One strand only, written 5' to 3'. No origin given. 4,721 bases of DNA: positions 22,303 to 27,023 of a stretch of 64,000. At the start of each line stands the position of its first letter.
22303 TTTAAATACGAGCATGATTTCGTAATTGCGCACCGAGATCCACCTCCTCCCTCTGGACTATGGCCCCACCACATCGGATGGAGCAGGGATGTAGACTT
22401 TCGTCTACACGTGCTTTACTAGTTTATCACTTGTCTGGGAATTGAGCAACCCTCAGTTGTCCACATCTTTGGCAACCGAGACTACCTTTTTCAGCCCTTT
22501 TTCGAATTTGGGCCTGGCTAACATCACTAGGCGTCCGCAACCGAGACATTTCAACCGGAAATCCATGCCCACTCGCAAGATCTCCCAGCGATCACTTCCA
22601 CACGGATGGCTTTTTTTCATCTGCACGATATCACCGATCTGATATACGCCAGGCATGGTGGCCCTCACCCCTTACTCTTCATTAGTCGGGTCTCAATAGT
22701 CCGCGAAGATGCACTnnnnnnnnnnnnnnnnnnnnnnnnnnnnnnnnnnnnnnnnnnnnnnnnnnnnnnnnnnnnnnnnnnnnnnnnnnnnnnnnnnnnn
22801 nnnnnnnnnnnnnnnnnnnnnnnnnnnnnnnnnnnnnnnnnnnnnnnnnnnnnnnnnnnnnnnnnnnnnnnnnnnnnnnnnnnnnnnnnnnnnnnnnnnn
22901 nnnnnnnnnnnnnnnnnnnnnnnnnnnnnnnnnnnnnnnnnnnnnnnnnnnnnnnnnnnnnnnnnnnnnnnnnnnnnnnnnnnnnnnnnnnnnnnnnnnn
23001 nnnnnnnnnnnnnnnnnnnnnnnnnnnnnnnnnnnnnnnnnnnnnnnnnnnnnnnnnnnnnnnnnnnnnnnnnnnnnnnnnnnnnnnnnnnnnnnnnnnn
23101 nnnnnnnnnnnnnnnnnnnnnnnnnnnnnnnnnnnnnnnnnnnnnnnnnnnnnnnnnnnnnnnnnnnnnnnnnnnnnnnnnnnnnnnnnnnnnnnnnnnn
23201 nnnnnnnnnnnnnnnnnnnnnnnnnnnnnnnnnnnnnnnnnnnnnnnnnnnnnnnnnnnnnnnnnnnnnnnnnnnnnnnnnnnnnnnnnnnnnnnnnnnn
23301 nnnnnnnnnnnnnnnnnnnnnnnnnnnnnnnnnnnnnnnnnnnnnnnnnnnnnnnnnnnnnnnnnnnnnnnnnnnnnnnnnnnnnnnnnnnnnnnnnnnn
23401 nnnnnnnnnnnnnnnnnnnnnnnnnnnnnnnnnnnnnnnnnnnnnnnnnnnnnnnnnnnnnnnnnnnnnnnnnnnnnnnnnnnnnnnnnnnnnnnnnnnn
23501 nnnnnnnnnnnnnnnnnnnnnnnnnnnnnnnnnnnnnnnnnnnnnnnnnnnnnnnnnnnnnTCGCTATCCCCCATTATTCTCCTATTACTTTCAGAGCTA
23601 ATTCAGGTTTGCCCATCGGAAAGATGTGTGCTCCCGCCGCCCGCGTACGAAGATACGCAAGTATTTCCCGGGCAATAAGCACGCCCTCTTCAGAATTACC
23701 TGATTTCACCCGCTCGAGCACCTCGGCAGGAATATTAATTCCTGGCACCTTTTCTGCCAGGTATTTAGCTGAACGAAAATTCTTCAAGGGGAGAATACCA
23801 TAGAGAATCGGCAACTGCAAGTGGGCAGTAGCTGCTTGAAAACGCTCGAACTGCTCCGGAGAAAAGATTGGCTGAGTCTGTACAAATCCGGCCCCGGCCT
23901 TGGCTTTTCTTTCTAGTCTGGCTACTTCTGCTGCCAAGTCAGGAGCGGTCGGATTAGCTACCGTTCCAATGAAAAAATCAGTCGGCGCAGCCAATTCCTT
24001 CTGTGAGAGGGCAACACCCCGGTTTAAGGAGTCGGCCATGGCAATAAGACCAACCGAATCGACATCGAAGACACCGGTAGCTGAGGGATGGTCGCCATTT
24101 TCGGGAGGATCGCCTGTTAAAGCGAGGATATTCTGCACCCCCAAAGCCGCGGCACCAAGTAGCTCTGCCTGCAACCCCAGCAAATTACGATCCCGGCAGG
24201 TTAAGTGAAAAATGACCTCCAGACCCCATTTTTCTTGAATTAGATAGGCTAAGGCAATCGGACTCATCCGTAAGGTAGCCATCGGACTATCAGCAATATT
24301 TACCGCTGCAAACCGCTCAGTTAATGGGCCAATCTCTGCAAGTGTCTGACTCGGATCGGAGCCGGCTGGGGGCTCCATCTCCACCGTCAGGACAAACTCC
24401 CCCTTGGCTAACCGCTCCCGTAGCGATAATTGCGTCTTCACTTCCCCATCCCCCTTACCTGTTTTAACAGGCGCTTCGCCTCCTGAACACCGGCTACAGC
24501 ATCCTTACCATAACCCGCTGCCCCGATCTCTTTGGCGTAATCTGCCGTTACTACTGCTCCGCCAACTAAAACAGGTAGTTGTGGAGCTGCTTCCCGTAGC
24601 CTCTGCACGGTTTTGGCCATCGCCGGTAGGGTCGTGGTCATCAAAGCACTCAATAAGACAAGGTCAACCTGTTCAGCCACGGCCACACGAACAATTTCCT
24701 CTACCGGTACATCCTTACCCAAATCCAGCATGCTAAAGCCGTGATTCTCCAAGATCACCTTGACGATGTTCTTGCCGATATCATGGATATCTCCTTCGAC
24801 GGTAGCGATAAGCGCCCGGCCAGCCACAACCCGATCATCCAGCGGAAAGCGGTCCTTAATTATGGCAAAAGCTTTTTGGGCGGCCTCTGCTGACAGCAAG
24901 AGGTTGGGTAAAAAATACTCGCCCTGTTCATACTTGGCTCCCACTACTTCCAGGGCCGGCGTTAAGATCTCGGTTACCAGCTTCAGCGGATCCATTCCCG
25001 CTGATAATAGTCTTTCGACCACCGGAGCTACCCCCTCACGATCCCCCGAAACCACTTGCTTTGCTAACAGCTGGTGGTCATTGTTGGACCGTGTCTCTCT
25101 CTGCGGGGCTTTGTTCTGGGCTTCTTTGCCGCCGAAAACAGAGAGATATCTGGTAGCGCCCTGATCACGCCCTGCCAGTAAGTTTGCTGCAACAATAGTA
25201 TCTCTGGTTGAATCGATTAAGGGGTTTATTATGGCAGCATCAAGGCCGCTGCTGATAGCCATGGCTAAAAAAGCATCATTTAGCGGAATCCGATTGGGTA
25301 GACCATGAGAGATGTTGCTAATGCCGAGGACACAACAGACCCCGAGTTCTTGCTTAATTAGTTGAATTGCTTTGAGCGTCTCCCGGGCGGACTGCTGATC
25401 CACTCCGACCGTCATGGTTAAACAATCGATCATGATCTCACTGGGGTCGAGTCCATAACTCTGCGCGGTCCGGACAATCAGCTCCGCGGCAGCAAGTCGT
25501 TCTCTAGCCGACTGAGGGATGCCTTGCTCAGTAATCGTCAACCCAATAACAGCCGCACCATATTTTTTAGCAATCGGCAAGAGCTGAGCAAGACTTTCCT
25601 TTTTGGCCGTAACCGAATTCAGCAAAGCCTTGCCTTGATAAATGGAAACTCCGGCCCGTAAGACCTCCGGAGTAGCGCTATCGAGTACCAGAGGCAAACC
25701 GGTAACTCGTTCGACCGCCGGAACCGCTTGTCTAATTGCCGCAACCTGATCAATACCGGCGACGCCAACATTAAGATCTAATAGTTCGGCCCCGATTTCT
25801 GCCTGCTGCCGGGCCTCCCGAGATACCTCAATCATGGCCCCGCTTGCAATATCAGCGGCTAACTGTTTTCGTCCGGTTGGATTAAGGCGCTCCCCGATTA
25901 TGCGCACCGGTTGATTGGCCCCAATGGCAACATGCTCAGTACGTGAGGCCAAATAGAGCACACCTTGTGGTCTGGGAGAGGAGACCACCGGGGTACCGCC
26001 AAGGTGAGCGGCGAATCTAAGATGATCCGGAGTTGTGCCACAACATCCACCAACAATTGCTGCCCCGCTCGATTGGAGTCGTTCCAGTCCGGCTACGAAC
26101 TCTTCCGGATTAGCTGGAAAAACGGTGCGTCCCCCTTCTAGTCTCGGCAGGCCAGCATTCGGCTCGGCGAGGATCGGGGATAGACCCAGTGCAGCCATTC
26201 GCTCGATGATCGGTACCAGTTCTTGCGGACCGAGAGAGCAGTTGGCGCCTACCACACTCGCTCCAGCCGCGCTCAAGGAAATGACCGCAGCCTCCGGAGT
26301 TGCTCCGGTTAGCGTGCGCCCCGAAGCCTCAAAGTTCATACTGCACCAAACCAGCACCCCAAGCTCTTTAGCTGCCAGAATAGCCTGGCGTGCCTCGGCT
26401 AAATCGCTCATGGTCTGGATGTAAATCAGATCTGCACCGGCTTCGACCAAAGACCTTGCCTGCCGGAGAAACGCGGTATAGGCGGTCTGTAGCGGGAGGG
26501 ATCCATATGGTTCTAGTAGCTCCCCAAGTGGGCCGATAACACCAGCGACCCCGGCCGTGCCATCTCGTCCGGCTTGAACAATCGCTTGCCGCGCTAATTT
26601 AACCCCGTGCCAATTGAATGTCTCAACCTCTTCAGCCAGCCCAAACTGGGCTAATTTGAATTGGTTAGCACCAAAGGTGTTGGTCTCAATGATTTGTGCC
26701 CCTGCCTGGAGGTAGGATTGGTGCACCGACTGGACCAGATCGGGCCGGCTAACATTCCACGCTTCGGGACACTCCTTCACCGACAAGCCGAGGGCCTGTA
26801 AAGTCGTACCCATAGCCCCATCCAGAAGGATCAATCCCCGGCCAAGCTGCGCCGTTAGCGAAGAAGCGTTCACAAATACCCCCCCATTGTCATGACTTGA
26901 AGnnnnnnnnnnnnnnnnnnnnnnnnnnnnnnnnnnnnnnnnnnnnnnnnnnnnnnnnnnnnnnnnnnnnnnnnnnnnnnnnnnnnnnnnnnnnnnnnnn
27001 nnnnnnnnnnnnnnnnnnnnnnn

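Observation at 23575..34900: One 11-kb operon couples glycine cleavage, lipoyl-cofactor maturation and methyl-THF/methionine synthesis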

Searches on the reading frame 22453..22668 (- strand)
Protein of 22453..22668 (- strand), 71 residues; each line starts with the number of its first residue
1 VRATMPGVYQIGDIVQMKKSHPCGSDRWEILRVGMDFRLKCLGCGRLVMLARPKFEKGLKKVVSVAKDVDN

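Call 56: search_protein_families(library=pfam, proteins=[window:22453-22668:-], max_evalue=1)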
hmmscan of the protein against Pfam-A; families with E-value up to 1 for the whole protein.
window:22453-22668:- (71 aa): 1 family
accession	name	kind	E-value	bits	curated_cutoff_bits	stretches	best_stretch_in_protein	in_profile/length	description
PF06107.17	DUF951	-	1.8e-31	108.3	25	1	9-62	1-54/55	Bacterial protein of unknown function (DUF951)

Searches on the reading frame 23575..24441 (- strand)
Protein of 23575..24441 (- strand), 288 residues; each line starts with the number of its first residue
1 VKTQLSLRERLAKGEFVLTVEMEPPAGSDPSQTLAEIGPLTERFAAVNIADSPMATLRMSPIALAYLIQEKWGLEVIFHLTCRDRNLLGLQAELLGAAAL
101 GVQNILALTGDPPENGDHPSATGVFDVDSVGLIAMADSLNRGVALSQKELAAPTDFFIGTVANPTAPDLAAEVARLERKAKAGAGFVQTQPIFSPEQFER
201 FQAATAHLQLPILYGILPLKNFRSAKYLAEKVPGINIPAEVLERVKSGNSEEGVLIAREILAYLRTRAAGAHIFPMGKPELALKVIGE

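Call 5: search_protein_families(library=pfam, proteins=[window:23575-24441:-])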
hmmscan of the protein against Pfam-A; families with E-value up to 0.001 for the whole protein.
window:23575-24441:- (288 aa): 1 family
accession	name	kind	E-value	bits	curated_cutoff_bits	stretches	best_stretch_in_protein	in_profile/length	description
PF02219.23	MTHFR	-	9.3e-38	130.6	24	1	7-250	2-240/287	Methylenetetrahydrofolate reductase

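Call 11: search_protein_families(library=ncbifam, proteins=[window:23575-24441:-], max_evalue=0.01)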
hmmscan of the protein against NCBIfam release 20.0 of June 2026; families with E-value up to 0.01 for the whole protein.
window:23575-24441:- (288 aa): 4 families
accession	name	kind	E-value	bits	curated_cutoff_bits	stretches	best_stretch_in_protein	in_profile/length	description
NF006396.0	PRK08645.1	equivalog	4e-91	305.9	453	1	4-286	311-599/611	bifunctional homocysteine S-methyltransferase/methylenetetrahydrofolate reductase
TIGR00676.1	fadh2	equivalog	1.4e-23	83.6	293.7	1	24-286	7-271/275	methylenetetrahydrofolate reductase [NAD(P)H]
TIGR00677.1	fadh2_euk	equivalog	6.2e-20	71.7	310.05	1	62-252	48-231/281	methylenetetrahydrofolate reductase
NF006950.0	PRK09432.1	equivalog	4.6e-12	45.8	382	1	63-241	72-235/296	methylenetetrahydrofolate reductase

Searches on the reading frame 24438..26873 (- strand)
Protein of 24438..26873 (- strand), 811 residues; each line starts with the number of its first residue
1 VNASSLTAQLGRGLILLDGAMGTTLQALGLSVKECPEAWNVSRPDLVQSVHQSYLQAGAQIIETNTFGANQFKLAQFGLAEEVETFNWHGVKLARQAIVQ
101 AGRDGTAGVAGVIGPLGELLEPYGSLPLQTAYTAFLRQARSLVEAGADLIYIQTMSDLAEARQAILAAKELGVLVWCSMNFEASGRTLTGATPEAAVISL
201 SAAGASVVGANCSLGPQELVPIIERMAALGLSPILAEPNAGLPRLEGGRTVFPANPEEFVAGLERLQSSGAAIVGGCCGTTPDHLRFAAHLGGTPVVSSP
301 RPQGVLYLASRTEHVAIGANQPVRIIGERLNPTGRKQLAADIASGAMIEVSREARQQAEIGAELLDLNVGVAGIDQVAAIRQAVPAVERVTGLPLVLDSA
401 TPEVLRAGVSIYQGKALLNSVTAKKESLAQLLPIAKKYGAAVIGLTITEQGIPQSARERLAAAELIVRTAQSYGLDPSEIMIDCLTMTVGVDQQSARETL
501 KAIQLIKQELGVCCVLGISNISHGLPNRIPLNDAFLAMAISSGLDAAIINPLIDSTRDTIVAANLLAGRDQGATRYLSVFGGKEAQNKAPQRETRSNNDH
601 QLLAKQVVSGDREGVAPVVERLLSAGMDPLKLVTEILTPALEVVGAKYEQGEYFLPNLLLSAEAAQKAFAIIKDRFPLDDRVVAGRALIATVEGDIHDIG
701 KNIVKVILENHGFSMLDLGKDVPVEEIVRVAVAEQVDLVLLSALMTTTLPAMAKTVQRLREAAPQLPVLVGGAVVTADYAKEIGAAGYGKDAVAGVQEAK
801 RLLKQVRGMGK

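Call 5: search_protein_families(library=pfam, proteins=[window:24438-26873:-])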
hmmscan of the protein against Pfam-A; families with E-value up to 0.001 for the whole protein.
window:24438-26873:- (811 aa): 5 families
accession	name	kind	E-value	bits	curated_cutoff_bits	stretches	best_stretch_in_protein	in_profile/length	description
PF02574.22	S-methyl_trans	-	1.2e-71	242.3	22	1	16-286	2-277/283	Homocysteine S-methyltransferase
PF02310.24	B12-binding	-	3.9e-28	98.1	32.1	1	686-796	2-120/121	B12 binding domain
PF00809.28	Pterin_bind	-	1.4e-25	90.8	25.5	1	327-550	1-244/244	Pterin binding enzyme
PF02607.22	B12-binding_2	-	8.5e-19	68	23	1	603-673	5-74/74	B12 binding domain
PF03599.22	CdhD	-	3.4e-05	23.2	24.8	1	376-463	81-167/387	CO dehydrogenase/acetyl-CoA synthase delta subunit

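Call 11: search_protein_families(library=ncbifam, proteins=[window:24438-26873:-], max_evalue=0.01)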
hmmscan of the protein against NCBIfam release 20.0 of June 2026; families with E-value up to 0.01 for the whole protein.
window:24438-26873:- (811 aa): 24 families
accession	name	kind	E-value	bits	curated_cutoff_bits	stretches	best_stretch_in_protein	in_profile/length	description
TIGR02082.1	metH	equivalog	3e-144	482.2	1010.85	1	14-804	5-859/1182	methionine synthase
NF007024.0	PRK09490.1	equivalog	6.7e-115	385.2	1497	1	4-801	10-867/1234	methionine synthase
NF006396.0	PRK08645.1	equivalog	2e-81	273.9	453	1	5-289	3-281/611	bifunctional homocysteine S-methyltransferase/methylenetetrahydrofolate reductase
NF005719.0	PRK07535.1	domain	1.7e-73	247.1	259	1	325-586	3-264/268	methyltetrahydrofolate:corrinoid/iron-sulfur protein methyltransferase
NF005718.0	PRK07534.1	equivalog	9e-64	215.8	338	1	12-286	13-288/337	betaine--homocysteine S-methyltransferase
TIGR02370.1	pyl_corrinoid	subfamily_domain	2.3e-49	167.5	215.3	1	604-792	3-194/197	methyltransferase cognate corrinoid protein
NF040655.1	MtaC_Meth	equivalog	7e-40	136.7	420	1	602-805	38-240/253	methanol--corrinoid protein MtaC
NF047996.1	corrin_MtgC_2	exception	8.2e-40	136.5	370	1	605-804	10-211/212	glycine betaine-specific corrinoid protein MtgC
NF040669.1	MtaC2_Meth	equivalog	8.6e-39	133.5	450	1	598-803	41-246/267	methanol--corrinoid protein MtaC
NF041607.1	dimeth_corrin_MtbC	equivalog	3.9e-38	131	350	1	604-803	2-203/203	dimethylamine corrinoid protein MtbC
NF040758.1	CODH_ACS_meth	exception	8.6e-36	123.6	370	1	325-577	6-259/261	carbon monoxide dehydrogenase/acetyl-CoA synthase methytransferase subunit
NF007020.0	PRK09485.1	equivalog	2.1e-32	112.4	215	1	13-286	12-297/306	homocysteine S-methyltransferase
NF047995.1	corrinoid_MtgC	exception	8.5e-32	110.4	310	1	603-804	8-214/215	glycine betaine-specific corrinoid protein MtgC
NF052513.1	TransRegCarH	equivalog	3.1e-11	43.1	400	1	622-786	102-262/274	HTH-type transcriptional repressor CarH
NF002612.0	PRK02261.1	equivalog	6e-08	32.3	110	1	689-776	8-96/148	methylaspartate mutase subunit S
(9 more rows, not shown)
